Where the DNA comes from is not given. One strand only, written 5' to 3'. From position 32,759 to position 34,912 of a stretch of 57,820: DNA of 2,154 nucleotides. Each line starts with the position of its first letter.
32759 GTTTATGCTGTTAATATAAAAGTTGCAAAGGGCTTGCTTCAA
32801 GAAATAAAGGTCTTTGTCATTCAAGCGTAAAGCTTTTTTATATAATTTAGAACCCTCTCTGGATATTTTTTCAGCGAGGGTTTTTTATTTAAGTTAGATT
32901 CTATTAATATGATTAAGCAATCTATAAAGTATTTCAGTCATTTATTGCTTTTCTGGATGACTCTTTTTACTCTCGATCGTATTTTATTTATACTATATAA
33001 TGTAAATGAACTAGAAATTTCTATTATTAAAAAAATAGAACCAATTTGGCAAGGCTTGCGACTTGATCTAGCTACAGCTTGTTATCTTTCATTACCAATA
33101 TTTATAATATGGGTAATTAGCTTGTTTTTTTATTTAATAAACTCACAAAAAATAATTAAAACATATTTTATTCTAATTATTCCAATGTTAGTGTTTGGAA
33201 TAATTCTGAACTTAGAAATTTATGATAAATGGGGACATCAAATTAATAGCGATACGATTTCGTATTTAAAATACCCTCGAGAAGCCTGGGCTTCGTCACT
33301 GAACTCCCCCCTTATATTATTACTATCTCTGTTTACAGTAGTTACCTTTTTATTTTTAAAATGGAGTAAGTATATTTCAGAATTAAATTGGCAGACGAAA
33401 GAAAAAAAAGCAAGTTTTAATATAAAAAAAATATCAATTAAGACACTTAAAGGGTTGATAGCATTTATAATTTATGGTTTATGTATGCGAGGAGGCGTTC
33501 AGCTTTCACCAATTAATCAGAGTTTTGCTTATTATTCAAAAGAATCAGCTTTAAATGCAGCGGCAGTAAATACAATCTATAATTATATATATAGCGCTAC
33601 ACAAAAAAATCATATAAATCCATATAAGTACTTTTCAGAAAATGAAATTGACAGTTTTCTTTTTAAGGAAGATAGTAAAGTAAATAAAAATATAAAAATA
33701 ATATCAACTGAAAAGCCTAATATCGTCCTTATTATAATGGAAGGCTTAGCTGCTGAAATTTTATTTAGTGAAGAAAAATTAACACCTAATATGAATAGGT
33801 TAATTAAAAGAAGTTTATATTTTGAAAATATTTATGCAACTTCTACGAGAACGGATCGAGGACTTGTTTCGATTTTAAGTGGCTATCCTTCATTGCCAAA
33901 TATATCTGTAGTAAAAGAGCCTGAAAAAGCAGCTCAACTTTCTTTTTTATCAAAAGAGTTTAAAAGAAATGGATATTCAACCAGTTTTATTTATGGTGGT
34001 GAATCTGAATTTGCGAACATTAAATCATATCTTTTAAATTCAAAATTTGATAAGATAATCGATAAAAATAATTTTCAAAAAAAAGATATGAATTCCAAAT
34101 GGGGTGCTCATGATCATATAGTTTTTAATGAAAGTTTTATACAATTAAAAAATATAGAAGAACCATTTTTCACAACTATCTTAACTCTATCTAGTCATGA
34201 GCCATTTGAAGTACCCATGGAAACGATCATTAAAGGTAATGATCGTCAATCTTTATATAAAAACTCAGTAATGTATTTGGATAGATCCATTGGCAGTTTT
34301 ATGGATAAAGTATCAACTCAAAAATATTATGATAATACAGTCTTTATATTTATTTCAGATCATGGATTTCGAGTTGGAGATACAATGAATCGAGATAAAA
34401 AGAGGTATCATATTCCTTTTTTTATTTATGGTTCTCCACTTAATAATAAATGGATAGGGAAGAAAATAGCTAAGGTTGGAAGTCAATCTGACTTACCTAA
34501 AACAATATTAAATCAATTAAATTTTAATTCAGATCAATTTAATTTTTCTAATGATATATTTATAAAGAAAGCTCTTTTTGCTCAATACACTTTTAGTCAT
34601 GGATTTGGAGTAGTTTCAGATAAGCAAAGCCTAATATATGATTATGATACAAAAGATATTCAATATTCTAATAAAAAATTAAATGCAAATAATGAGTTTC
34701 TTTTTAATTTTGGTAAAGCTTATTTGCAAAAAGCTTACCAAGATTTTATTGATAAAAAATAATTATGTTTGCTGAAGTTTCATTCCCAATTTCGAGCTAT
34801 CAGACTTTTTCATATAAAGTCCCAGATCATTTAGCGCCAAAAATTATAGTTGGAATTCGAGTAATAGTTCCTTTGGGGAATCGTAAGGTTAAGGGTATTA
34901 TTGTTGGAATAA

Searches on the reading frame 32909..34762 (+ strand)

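Call 35: search_protein_families(library=ncbifam, proteins=[window:32909-34762:+], max_evalue=0.00001)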
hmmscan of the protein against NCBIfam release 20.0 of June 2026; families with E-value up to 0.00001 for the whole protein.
window:32909-34762:+ (617 aa): 5 families
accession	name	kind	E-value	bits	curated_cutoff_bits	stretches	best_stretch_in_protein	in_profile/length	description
NF009027.0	PRK12363.1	equivalog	3e-23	82.4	572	1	259-551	146-456/703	phosphoglycerol transferase I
NF053595.1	LptchSynLtaSGpos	equivalog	2.2e-15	56.3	970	1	224-485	188-465/626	lipoteichoic acid synthase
TIGR03417.1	chol_sulfatase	equivalog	1.3e-11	44.1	433.45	0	423-491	231-296/500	choline-sulfatase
NF010322.0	PRK13759.1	equivalog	4.4e-11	42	481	1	448-510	268-335/486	arylsulfatase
NF045661.1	HdlasePehA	equivalog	1.9e-08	33.4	900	0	450-590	284-419/506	phosphoric/sulfuric ester hydrolase PehA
